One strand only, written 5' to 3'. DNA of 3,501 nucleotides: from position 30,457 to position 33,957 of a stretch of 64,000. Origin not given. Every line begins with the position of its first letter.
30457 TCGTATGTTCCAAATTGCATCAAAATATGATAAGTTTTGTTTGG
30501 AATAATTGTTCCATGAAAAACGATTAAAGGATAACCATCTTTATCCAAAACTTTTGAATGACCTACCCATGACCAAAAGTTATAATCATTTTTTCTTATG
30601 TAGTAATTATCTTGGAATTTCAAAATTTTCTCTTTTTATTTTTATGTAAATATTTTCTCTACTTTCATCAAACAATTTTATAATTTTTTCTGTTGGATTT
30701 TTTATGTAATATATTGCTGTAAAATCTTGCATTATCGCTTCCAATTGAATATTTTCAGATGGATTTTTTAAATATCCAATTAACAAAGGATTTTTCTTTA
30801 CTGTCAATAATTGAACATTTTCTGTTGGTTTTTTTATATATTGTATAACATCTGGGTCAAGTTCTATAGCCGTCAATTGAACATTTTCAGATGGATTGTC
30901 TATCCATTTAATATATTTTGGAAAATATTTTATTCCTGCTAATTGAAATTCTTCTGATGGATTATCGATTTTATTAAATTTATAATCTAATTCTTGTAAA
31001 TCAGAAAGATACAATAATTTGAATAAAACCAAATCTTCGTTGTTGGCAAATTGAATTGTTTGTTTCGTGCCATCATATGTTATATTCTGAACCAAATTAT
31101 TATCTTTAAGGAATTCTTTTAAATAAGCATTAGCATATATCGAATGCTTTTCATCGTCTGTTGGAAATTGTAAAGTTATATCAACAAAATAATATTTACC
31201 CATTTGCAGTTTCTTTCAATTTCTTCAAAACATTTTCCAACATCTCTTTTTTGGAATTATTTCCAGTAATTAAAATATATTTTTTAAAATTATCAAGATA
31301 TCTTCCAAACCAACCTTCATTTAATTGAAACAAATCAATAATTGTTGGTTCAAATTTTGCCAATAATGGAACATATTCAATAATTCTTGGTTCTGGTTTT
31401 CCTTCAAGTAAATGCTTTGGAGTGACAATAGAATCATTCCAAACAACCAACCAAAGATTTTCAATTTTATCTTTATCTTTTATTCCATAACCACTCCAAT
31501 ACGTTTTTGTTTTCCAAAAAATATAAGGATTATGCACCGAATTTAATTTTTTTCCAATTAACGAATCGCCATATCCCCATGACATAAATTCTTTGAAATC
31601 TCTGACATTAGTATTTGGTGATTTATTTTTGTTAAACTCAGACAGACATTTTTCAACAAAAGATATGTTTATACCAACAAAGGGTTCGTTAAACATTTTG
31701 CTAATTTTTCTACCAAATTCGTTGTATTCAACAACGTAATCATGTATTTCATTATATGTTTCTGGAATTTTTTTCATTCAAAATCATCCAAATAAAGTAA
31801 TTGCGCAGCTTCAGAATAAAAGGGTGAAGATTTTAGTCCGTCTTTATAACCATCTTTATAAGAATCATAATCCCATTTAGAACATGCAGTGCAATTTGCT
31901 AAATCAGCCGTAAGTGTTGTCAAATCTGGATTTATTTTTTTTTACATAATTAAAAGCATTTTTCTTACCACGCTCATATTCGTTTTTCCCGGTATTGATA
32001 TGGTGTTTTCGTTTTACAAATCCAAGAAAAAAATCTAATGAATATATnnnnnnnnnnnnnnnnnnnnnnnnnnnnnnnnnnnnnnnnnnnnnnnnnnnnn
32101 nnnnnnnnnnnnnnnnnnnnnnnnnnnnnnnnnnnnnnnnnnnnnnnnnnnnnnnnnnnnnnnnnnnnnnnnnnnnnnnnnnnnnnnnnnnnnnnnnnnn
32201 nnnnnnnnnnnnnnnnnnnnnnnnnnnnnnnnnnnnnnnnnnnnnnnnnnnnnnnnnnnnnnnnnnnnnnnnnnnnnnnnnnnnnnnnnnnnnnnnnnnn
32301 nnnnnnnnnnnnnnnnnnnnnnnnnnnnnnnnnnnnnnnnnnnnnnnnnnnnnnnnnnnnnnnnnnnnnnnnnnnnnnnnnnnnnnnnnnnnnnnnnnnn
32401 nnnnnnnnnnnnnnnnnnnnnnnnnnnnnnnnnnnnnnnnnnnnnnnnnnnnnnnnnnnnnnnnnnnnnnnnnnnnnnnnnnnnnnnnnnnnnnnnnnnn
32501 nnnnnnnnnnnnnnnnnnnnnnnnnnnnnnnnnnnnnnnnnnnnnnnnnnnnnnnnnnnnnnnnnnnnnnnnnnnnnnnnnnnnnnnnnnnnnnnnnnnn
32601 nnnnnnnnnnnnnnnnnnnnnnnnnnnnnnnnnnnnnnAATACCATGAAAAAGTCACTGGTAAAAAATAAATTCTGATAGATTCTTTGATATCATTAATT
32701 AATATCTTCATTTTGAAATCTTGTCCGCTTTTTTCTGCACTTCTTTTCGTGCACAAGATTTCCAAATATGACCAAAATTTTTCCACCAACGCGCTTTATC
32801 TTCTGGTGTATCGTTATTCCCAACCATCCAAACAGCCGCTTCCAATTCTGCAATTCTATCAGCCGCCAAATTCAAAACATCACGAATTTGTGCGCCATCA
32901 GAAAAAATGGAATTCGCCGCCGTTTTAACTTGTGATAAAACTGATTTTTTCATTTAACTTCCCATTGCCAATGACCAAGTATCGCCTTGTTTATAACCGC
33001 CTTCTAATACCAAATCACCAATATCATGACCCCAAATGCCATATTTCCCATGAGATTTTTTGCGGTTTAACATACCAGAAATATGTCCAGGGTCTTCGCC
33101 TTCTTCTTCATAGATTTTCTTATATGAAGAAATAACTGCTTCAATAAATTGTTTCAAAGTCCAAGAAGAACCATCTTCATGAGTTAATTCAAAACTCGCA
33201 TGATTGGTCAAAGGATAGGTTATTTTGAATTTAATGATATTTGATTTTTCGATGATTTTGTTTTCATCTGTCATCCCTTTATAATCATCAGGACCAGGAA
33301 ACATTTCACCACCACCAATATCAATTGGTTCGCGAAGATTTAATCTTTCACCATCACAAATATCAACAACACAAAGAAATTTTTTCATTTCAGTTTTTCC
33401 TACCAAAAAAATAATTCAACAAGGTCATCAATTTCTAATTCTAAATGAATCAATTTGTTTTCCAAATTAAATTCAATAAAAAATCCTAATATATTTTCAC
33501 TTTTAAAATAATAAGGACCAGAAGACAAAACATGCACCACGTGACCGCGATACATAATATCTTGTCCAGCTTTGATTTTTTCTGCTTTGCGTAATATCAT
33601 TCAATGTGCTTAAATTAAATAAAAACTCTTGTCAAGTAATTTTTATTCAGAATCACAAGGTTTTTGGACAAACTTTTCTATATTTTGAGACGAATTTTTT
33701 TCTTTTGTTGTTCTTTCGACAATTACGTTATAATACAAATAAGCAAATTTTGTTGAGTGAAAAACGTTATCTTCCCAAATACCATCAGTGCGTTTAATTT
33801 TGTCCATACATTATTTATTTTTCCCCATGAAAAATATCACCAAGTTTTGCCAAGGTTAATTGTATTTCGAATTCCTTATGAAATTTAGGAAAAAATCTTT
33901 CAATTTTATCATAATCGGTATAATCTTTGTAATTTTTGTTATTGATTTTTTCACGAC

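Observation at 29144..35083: Minus-strand island of small genes carrying an ADP-ribose / nucleotide-signalling toolkit (WGR, HGT-type ART-like, SLOG-like, minimal NTase); the macro domain lies in an earlier operon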

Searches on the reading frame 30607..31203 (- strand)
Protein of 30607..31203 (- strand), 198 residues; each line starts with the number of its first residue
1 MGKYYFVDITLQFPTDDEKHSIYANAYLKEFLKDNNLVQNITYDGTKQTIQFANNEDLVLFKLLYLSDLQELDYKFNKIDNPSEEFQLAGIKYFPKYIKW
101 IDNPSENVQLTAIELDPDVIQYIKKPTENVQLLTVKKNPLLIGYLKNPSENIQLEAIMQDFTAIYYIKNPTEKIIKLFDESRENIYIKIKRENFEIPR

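Call 3: search_protein_families(library=pfam, max_evalue=0.1, proteins=[window:30607-31203:-])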
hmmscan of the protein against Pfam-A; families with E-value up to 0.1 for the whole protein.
window:30607-31203:- (198 aa): 3 families
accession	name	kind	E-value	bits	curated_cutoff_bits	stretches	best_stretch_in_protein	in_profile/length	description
PF13475.11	DUF4116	-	7.7e-05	22.6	24.9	0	130-168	4-45/49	Domain of unknown function (DUF4116)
PF05044.18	HPD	-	0.023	15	25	1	135-191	7-59/154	Homeo-prospero domain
PF02475.24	TRM5-TYW2_MTfase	-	0.053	13.9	28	0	88-137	44-87/164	TRM5/TYW2 methyltransferase domain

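Call 4: search_protein_families(library=phrogs, max_evalue=0.01, proteins=[window:30607-31203:-])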
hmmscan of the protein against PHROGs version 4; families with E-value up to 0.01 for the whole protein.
window:30607-31203:- (198 aa): 4 families
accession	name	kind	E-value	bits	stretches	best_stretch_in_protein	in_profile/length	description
phrog_5925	-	unknown function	2.5e-24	87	1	71-176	74-179/228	-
phrog_17056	-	unknown function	1.2e-23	85.2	1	76-180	309-413/420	-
phrog_25923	-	unknown function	2.2e-17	64.3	2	22-129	205-317/366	-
phrog_35305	-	unknown function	3.1e-10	41.1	1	116-191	91-160/195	-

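Call 34: search_protein_families(library=ncbifam, max_evalue=0.1, proteins=[window:30607-31203:-])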
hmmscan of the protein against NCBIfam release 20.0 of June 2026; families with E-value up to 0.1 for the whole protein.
window:30607-31203:- (198 aa): 2 families
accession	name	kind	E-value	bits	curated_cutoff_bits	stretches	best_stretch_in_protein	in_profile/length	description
NF005231.0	PRK06732.1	equivalog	0.045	13.6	265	0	31-154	36-154/229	phosphopantothenate--cysteine ligase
TIGR02114.1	coaB_strep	equivalog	0.05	13.4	217.2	1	39-154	41-154/228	phosphopantothenate--cysteine ligase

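Call 73: search_protein_families(library=padloc, max_evalue=0.01, proteins=[window:30607-31203:-])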
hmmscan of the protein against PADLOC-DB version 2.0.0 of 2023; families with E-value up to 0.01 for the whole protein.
window:30607-31203:- (198 aa): 1 family
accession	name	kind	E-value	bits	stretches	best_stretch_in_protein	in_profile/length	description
PDLC04363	PDC-M04B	-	0.0082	14.1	0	10-55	10-55/171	-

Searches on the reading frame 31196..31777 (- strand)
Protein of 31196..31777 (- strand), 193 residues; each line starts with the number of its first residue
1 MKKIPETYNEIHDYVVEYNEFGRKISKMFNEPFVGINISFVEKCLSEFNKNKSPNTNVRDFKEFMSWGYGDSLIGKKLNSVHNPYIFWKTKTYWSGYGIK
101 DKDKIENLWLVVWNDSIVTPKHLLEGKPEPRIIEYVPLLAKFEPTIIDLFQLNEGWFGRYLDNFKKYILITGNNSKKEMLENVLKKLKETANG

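Call 3: search_protein_families(library=pfam, max_evalue=0.1, proteins=[window:31196-31777:-])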
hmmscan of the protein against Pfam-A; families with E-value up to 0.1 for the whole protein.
window:31196-31777:- (193 aa): 0 families

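Call 4: search_protein_families(library=phrogs, max_evalue=0.01, proteins=[window:31196-31777:-])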
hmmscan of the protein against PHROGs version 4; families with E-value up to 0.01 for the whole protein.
window:31196-31777:- (193 aa): 0 families

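Call 34: search_protein_families(library=ncbifam, max_evalue=0.1, proteins=[window:31196-31777:-])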
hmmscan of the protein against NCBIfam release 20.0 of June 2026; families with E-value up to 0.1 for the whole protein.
window:31196-31777:- (193 aa): 0 families

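Call 73: search_protein_families(library=padloc, max_evalue=0.01, proteins=[window:31196-31777:-])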
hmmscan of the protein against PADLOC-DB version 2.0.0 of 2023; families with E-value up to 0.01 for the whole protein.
window:31196-31777:- (193 aa): 0 families

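Call 102: search_dna_similar(query=window:31196-31777:-, collection=phages, mode=protein, max_evalue=0.01, max_rows=8)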
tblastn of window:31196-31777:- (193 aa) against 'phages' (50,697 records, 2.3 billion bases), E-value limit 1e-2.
No match.

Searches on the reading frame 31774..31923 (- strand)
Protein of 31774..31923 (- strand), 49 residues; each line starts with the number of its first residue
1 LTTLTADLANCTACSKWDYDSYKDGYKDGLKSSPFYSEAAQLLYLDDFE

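Call 9: search_protein_families(library=pfam, max_evalue=10, proteins=[window:31774-31923:-])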
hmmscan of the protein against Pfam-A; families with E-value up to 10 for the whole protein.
window:31774-31923:- (49 aa): 0 families

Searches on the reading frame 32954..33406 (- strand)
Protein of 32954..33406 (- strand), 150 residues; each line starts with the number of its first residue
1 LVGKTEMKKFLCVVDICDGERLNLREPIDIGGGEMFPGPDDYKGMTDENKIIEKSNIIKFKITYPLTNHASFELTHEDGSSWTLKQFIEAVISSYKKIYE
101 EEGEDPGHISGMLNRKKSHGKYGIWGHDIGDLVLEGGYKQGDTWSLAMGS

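Call 3: search_protein_families(library=pfam, max_evalue=0.1, proteins=[window:32954-33406:-])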
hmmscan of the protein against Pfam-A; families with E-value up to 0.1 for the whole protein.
window:32954-33406:- (150 aa): 1 family
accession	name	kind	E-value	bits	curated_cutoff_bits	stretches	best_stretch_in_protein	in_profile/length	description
PF18732.6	HEPN_AbiA_CTD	-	0.031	14.7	27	1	42-91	74-120/132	HEPN like, Abia C-terminal domain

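Call 4: search_protein_families(library=phrogs, max_evalue=0.01, proteins=[window:32954-33406:-])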
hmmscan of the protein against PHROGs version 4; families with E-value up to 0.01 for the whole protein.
window:32954-33406:- (150 aa): 0 families

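Call 34: search_protein_families(library=ncbifam, max_evalue=0.1, proteins=[window:32954-33406:-])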
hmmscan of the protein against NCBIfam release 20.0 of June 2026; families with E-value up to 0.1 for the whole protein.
window:32954-33406:- (150 aa): 0 families

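Call 73: search_protein_families(library=padloc, max_evalue=0.01, proteins=[window:32954-33406:-])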
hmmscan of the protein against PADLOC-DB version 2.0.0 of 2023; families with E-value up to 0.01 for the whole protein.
window:32954-33406:- (150 aa): 0 families

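Call 101: search_dna_similar(query=window:32954-33406:-, collection=phages, mode=protein, max_evalue=0.01, max_rows=8)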
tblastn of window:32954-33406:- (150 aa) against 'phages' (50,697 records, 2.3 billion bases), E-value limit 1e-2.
No match.

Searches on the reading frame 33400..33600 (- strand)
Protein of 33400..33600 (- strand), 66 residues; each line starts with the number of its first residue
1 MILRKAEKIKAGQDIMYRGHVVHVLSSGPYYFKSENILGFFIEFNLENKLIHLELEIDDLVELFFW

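Call 9: search_protein_families(library=pfam, max_evalue=10, proteins=[window:33400-33600:-])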
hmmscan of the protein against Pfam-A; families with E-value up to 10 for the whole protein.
window:33400-33600:- (66 aa): 1 family
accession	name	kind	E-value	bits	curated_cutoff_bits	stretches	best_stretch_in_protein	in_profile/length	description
PF17446.7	LtuA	-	0.13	13.3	25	1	10-33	21-44/46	Late transcription unit A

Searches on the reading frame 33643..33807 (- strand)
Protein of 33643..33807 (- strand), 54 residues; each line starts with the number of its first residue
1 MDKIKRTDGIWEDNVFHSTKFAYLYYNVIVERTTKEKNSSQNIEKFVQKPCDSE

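Call 9: search_protein_families(library=pfam, max_evalue=10, proteins=[window:33643-33807:-])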
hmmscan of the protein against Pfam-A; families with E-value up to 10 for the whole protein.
window:33643-33807:- (54 aa): 0 families
